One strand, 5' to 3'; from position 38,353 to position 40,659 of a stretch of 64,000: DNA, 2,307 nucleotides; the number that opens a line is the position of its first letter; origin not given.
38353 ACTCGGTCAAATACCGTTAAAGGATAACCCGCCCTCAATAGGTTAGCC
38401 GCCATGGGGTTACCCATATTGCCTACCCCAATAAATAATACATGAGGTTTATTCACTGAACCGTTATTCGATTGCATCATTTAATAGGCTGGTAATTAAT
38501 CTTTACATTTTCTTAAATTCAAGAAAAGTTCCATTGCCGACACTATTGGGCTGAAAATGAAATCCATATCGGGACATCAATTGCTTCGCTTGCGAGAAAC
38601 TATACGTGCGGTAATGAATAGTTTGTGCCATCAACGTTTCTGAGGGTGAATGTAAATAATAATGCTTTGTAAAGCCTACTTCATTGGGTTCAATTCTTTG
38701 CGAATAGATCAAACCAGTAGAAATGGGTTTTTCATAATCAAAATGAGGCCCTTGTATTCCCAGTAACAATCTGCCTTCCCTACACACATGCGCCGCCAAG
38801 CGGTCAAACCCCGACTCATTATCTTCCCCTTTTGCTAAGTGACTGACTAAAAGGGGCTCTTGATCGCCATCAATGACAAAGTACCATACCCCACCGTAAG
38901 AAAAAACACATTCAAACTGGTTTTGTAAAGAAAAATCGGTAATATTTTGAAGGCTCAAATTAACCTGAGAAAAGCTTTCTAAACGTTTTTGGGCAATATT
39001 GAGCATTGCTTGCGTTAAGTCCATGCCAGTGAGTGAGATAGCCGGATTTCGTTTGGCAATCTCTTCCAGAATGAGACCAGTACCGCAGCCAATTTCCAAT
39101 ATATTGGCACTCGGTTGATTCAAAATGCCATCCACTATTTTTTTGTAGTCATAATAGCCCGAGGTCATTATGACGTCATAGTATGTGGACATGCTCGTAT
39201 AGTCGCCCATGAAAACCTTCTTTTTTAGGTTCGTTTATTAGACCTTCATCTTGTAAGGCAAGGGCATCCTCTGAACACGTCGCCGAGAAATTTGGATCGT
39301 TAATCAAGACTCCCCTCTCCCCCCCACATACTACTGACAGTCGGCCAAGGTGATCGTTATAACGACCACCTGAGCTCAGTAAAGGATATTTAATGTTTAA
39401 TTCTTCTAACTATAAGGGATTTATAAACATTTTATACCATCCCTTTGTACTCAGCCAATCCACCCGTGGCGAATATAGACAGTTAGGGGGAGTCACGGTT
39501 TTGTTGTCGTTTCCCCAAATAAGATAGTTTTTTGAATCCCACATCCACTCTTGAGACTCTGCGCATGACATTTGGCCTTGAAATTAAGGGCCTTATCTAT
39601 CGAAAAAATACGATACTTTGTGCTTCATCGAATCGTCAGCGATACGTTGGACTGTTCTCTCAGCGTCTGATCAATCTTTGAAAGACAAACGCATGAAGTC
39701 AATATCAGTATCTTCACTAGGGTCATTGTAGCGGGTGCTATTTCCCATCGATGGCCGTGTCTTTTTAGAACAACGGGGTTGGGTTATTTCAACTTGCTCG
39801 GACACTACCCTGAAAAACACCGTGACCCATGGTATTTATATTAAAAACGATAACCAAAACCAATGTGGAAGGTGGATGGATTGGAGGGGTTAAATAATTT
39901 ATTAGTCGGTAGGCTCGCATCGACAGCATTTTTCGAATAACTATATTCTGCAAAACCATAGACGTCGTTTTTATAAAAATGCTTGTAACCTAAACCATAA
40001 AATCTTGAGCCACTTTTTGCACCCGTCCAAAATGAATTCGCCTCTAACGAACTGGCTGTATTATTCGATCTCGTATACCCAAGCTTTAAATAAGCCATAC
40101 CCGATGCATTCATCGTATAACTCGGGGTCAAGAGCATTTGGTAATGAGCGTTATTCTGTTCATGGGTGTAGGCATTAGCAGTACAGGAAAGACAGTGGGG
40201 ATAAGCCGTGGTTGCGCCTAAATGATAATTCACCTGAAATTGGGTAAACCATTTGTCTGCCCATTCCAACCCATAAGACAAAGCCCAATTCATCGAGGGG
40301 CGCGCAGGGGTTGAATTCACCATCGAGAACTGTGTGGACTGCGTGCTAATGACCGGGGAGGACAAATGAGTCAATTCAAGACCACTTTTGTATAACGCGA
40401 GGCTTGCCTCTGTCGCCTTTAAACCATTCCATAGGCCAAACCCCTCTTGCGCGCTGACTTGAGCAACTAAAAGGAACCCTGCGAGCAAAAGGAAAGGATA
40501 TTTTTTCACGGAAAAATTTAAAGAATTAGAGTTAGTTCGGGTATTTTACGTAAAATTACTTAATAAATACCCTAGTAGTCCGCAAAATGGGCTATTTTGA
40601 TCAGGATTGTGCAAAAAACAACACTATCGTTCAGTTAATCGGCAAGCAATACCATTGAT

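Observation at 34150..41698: Unassigned minus-strand cluster ending in a TPR-GT9 fusion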

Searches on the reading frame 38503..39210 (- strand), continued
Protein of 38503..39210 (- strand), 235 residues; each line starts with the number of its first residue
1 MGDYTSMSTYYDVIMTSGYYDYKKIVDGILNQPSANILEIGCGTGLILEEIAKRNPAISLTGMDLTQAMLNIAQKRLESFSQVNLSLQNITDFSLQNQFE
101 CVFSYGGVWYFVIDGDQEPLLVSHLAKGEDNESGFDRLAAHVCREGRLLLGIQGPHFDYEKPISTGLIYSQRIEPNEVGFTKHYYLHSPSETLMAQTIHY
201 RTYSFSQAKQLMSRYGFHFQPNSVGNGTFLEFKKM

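Call 70: search_protein_families(library=pfam, proteins=[P0309, P0357, P0381, P0350, P0339, P0453, P0440], max_evalue=0.0001)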
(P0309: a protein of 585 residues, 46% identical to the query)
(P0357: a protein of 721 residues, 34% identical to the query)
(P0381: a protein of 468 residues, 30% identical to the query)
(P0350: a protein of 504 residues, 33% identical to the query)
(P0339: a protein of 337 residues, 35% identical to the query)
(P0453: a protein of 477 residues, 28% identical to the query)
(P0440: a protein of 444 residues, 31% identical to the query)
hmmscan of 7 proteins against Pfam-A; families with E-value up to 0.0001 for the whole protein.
P0309 (585 aa): 4 families
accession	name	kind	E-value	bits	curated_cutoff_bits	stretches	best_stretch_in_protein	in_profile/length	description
PF03446.21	NAD_binding_2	-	3.5e-31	108.8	21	1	262-433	2-161/161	NAD binding domain of 6-phosphogluconate dehydrogenase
PF14833.11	NAD_binding_11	-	9e-26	91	30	1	436-555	1-121/122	NAD-binding of NADP-dependent 3-hydroxyisobutyrate dehydrogenase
PF13649.12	Methyltransf_25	-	1.9e-07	32.1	27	1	48-124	1-76/97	Methyltransferase domain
PF08241.18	Methyltransf_11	-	7.4e-05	23.8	21.2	0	50-129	2-74/95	Methyltransferase domain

P0357 (721 aa): 7 families
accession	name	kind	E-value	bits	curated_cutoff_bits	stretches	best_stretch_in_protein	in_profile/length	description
PF00501.34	AMP-binding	-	1.6e-52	179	29.9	1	8-331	18-384/384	AMP-binding enzyme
PF13649.12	Methyltransf_25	-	2e-11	44.8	27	1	530-601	1-73/97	Methyltransferase domain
PF13847.12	Methyltransf_31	-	8.6e-11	42.2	27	1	528-640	5-110/145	Methyltransferase domain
PF08241.18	Methyltransf_11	-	2.4e-07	31.7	21.2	1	531-603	1-71/95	Methyltransferase domain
PF08242.18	Methyltransf_12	-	1.1e-06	29.8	30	1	531-594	1-67/98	Methyltransferase domain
PF13193.12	AMP-binding_C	-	1.6e-06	29.4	24.5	1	381-457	1-76/76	AMP-binding enzyme C-terminal domain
PF13489.12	Methyltransf_23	-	7.3e-05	23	27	0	520-707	16-160/164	Methyltransferase domain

P0381 (468 aa): 4 families
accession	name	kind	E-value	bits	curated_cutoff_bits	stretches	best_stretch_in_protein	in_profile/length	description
PF13649.12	Methyltransf_25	-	1.4e-09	39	27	1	271-372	1-96/97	Methyltransferase domain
PF08242.18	Methyltransf_12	-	1.8e-08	35.5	30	1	272-374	1-97/98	Methyltransferase domain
PF08241.18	Methyltransf_11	-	3.8e-08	34.3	21.2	1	272-377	1-95/95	Methyltransferase domain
PF07238.19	PilZ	-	3.6e-05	24.5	22.5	0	8-85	5-74/102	PilZ domain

P0350 (504 aa): 18 families
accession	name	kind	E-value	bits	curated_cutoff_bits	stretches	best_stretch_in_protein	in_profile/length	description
PF13649.12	Methyltransf_25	-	5.3e-25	88.4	27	2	39-110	1-75/97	Methyltransferase domain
PF05175.20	MTS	-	1.6e-23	83.6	23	1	290-453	4-156/170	Methyltransferase small domain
PF13847.12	Methyltransf_31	-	1.1e-20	74.3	27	2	316-436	3-110/145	Methyltransferase domain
PF08241.18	Methyltransf_11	-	2.8e-19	70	21.2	2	321-398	1-74/95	Methyltransferase domain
PF08242.18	Methyltransf_12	-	1.8e-18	67.5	30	2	40-146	1-97/98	Methyltransferase domain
PF06325.19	PrmA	-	1.6e-14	54.6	22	1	314-407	159-249/296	Ribosomal protein L11 methyltransferase (PrmA)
PF13489.12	Methyltransf_23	-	1.3e-12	48.2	27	1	305-392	13-89/164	Methyltransferase domain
PF03602.21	Cons_hypoth95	-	6.8e-10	39.3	24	1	316-398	41-127/182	Conserved hypothetical protein 95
PF01728.25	FtsJ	-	1.6e-08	35.1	24.1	1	314-388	19-95/181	FtsJ-like methyltransferase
PF12847.13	Methyltransf_18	-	3.4e-08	34.1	27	1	314-388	12-86/151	Methyltransferase domain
PF02475.24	TRM5-TYW2_MTfase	-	3.6e-08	34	28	1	296-393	18-113/164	TRM5/TYW2 methyltransferase domain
PF01135.25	PCMT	-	4.8e-07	30.2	20.3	1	309-390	66-148/210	Protein-L-isoaspartate(D-aspartate) O-methyltransferase (PCMT)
PF01209.24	Ubie_methyltran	-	9.3e-07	28.9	20.1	0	5-80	14-93/233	ubiE/COQ5 methyltransferase family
PF04816.18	TrmK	-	1.9e-06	28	27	1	332-388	13-70/205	tRNA (adenine(22)-N(1))-methyltransferase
PF01170.24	UPF0020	-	7e-06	26.3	22.3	0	336-469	73-194/197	RMKL-like, methyltransferase domain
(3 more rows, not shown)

P0339 (337 aa): 3 families
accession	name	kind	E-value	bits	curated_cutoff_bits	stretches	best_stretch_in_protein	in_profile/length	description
PF13649.12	Methyltransf_25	-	3.1e-10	41.1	27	1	121-209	1-81/97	Methyltransferase domain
PF08242.18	Methyltransf_12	-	9.6e-07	29.9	30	1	122-241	1-98/98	Methyltransferase domain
PF08241.18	Methyltransf_11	-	2.7e-06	28.4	21.2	1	122-215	1-83/95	Methyltransferase domain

P0453 (477 aa): 16 families
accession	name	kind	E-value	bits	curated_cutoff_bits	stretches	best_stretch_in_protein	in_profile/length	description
PF13489.12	Methyltransf_23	-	6.3e-33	114.3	27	2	33-157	12-134/164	Methyltransferase domain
PF08242.18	Methyltransf_12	-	9.2e-32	110.1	30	2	49-141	2-98/98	Methyltransferase domain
PF13649.12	Methyltransf_25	-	3.2e-27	95.5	27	2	47-139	1-97/97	Methyltransferase domain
PF08241.18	Methyltransf_11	-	1.5e-26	93.3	21.2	1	49-143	2-95/95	Methyltransferase domain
PF13847.12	Methyltransf_31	-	1.3e-24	87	27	1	42-146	2-112/145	Methyltransferase domain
PF05219.18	DREV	-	1.6e-16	60.6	26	1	306-451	94-236/265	DREV methyltransferase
PF05175.20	MTS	-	1.9e-14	54.1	23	1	30-144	20-139/170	Methyltransferase small domain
PF01209.24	Ubie_methyltran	-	8.6e-13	48.6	20.1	1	41-147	45-155/233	ubiE/COQ5 methyltransferase family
PF07021.18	MetW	-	1.2e-10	41.8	21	1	35-131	5-98/193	Methionine biosynthesis protein MetW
PF05401.17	NodS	-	6.6e-09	36.3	24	1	46-143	46-144/201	Nodulation protein S (NodS)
PF08003.17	Methyltransf_9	-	9.4e-09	35.1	23.8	1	32-146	106-222/315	Protein of unknown function (DUF1698)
PF02353.26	CMAS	-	9.8e-09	35.4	27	0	41-154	60-175/273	Mycolic acid cyclopropane synthetase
PF01135.25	PCMT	-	1.1e-08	35.6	20.3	0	41-151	71-178/210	Protein-L-isoaspartate(D-aspartate) O-methyltransferase (PCMT)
PF05891.18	Methyltransf_PK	-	1.8e-08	34.6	27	0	45-143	57-159/218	AdoMet dependent proline di-methyltransferase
PF00398.26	RrnaAD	-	2.5e-06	27.2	24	0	41-146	28-134/263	Ribosomal RNA adenine dimethylase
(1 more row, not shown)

P0440 (444 aa): 9 families
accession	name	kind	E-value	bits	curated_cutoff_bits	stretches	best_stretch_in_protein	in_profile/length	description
PF13649.12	Methyltransf_25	-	2.2e-33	115.3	27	2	274-367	1-96/97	Methyltransferase domain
PF08242.18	Methyltransf_12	-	4.7e-29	101.4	30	2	52-145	1-97/98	Methyltransferase domain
PF08241.18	Methyltransf_11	-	1.5e-27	96.5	21.2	2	275-371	1-94/95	Methyltransferase domain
PF13489.12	Methyltransf_23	-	1.2e-21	77.5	27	2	38-164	13-131/164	Methyltransferase domain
PF13847.12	Methyltransf_31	-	1.6e-20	73.7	27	2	271-377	4-116/145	Methyltransferase domain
PF02353.26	CMAS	-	6.5e-10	39.2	27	0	43-146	58-162/273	Mycolic acid cyclopropane synthetase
PF05175.20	MTS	-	1.5e-07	31.7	23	0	261-324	20-83/170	Methyltransferase small domain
PF07021.18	MetW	-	2.9e-07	30.8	21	0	41-82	7-47/193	Methionine biosynthesis protein MetW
PF00891.24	Methyltransf_2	-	3.3e-05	23.8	22.3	0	49-144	64-160/210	O-methyltransferase domain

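Call 71: find_encoding_contigs(protein=P0309, flank=10000, max_places=3)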
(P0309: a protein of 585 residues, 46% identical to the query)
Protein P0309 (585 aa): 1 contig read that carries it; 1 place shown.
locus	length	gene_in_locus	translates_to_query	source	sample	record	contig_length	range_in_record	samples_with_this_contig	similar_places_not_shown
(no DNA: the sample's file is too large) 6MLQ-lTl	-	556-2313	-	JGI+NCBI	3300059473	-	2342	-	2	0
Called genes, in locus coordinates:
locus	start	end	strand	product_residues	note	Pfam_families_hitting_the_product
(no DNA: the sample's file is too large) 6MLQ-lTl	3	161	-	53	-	?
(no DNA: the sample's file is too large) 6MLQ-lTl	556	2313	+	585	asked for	PF13649:Methyltransf_25 (weak), PF03446:NAD_binding_2, PF14833:NAD_binding_11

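Call 76: search_dna_similar(query=window:38503-39210:-, collection=plasmids, mode=protein, max_evalue=1e-10, max_rows=15)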
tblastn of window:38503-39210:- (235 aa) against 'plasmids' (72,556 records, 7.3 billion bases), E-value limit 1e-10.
Records with a match: 1; places in all: 2; records where one place covers at least 80% of the query: 1.
Best place of each record, by identity: <60% 1.
By first word of the organism name: Streptomyces 1.
By predicted mobility (MOB-suite, as given by PLSDB): non-mobilizable 1.
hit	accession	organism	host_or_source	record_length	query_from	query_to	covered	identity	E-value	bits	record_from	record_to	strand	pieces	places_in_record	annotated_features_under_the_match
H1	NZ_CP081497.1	Streptomyces sp. BHT-5-2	whole organism,plant soil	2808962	4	234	98%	34.9%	4e-35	139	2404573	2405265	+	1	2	none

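Call 77: get_annotated_region(hit=H1, flank=12000)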
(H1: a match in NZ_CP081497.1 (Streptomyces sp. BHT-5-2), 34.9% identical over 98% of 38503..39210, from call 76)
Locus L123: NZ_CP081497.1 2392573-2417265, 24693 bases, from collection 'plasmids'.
description: Streptomyces sp. BHT-5-2 plasmid p1, complete sequence
organism: Streptomyces sp. BHT-5-2 (NCBI taxid 2866715)
taxonomy: Bacteria; Actinomycetota; Actinomycetes; Kitasatosporales; Streptomycetaceae; Streptomyces; Streptomyces sp. BHT-5-2
host: -; source: whole organism,plant soil; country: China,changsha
typing (MOB-suite, as given by PLSDB): non-mobilizable
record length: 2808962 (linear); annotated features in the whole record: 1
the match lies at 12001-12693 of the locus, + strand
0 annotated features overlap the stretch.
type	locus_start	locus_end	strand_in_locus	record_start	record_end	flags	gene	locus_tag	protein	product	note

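Call 83: predict_structure(alignment_id=A3)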
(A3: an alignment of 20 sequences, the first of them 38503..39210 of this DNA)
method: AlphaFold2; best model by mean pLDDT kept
length: 235 residues; sequences in the alignment: 20
mean_pLDDT: 94.3   pTM: 0.91
mean pLDDT of the five models: 94.3, 94.2, 93.9, 93.6, 93.1
residues with pLDDT >= 90: 196; 70-90: 39; 50-70: 0; < 50: 0
segments of 3 or more residues with pLDDT < 50: none
pLDDT, mean of each block of 10 residues (from residue 1): 83 85 95 95 97 98 97 98 97 95 96 90 97 98 98 95 91 97 95 94 98 98 84 97
secondary structure, 60 per line:
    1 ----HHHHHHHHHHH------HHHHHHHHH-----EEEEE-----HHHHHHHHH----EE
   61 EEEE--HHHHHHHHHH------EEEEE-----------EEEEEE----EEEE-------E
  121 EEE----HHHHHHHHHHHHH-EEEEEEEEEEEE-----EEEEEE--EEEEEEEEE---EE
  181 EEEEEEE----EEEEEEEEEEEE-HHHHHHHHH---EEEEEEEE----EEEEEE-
elements in order: H5-15 H22-30 E36-40 H46-54 E59-64 H67-76 E83-87 E99-104 E109-112 E120-123 H128-140 E142-153 E159-164 E167-175 E179-187 E192-203 H205-213 E217-224 E229-234

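Call 85: fold_search(model_id=the predicted structure, library=pdb)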
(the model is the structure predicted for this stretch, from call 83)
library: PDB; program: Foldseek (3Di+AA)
matches with E <= 10: 1924; with E <= 0.001: 1261
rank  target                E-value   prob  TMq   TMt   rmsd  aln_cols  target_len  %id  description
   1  3d2l_A                6.1e-17  1.00  0.75  0.74   4.4       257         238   20  Crystal structure of SAM-dependent methyltransferase (ZP_00538691.1) from EXIGUOBACTERIUM SP. 255-15 at 1.90 A resolut (released 2008-05-20)
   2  4oqd_B                1.8e-16  1.00  0.66  0.65   5.3       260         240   18  Crystal structure of the tylM1 N,N-dimethyltransferase in complex with SAH and TDP-Qui3NMe2 (released 2014-02-26)
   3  4oqe_A                1.9e-16  1.00  0.67  0.66   5.5       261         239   19  Crystal structure of the tylM1 N,N-dimethyltransferase in complex with SAH and TDP-Fuc3NMe (released 2014-02-26)
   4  4oqd_C                3.2e-16  1.00  0.66  0.64   5.6       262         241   19  Crystal structure of the tylM1 N,N-dimethyltransferase in complex with SAH and TDP-Qui3NMe2 (released 2014-02-26)
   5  6m81_A                5.1e-16  1.00  0.66  0.65   5.5       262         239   19  Crystal structure of TylM1 Y14F bound to SAH and dTDP-phenol (released 2019-03-13)
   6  4oqd_A                9.5e-16  1.00  0.70  0.69   4.9       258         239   19  Crystal structure of the tylM1 N,N-dimethyltransferase in complex with SAH and TDP-Qui3NMe2 (released 2014-02-26)
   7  6m83                  9.5e-16  1.00  0.68  0.68   5.1       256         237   19  Crystal structure of TylM1 S120A bound to SAH and dTDP-phenol (released 2019-03-13)
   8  3px3_A                1.1e-15  1.00  0.69  0.68   5.0       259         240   19  Structure of TylM1 from Streptomyces fradiae H123A mutant in complex with SAH and dTDP-Quip3N (released 2010-12-22)
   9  6m82                  1.1e-15  1.00  0.67  0.66   5.1       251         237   18  Crystal structure of TylM1 Y14paF bound to SAH and dTDP-phenol (released 2019-03-13)
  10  3pfg                  1.2e-15  1.00  0.66  0.64   5.6       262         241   19  X-Ray crystal structure the N,N-dimethyltransferase TylM1 from Streptomyces fradiae in complex with SAM and dTDP-phenol (released 2010-12-15)
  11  3d2l_C                1.5e-15  1.00  0.74  0.72   4.5       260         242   20  Crystal structure of SAM-dependent methyltransferase (ZP_00538691.1) from EXIGUOBACTERIUM SP. 255-15 at 1.90 A resolut (released 2008-05-20)
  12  6m81_C                3.2e-15  1.00  0.67  0.66   5.3       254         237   18  Crystal structure of TylM1 Y14F bound to SAH and dTDP-phenol (released 2019-03-13)
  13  7wzg_B                3.6e-15  1.00  0.76  0.74   3.3       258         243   12  Cypemycin N-terminal methyltransferase CypM (released 2023-02-22)
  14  6m81_B                3.6e-15  1.00  0.66  0.65   5.3       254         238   18  Crystal structure of TylM1 Y14F bound to SAH and dTDP-phenol (released 2019-03-13)
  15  1y8c                  4.9e-15  1.00  0.68  0.65   5.8       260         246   15  Crystal structure of a S-adenosylmethionine-dependent methyltransferase from Clostridium acetobutylicum ATCC 824 (released 2004-12-28)
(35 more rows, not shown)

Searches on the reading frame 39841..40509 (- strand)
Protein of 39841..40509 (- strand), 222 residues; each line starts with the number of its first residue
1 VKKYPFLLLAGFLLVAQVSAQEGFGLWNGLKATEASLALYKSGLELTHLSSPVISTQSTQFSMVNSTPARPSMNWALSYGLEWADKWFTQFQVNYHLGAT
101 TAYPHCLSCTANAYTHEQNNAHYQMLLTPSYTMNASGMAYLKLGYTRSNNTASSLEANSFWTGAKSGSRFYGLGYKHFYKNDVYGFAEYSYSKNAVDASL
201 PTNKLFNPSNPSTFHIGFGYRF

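Call 4: search_protein_families(library=pfam, proteins=[window:39841-40509:-], max_evalue=0.01)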
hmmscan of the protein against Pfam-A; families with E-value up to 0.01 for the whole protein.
window:39841-40509:- (222 aa): 1 family
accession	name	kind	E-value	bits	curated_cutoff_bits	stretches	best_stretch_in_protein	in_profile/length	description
PF13505.12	OMP_b-brl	-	1.5e-05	25.7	28.7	1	8-222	3-175/175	Outer membrane protein beta-barrel domain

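Call 5: search_protein_families(library=ncbifam, proteins=[window:39841-40509:-], max_evalue=0.01)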
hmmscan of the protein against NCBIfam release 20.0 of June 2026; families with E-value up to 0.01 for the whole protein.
window:39841-40509:- (222 aa): 0 families
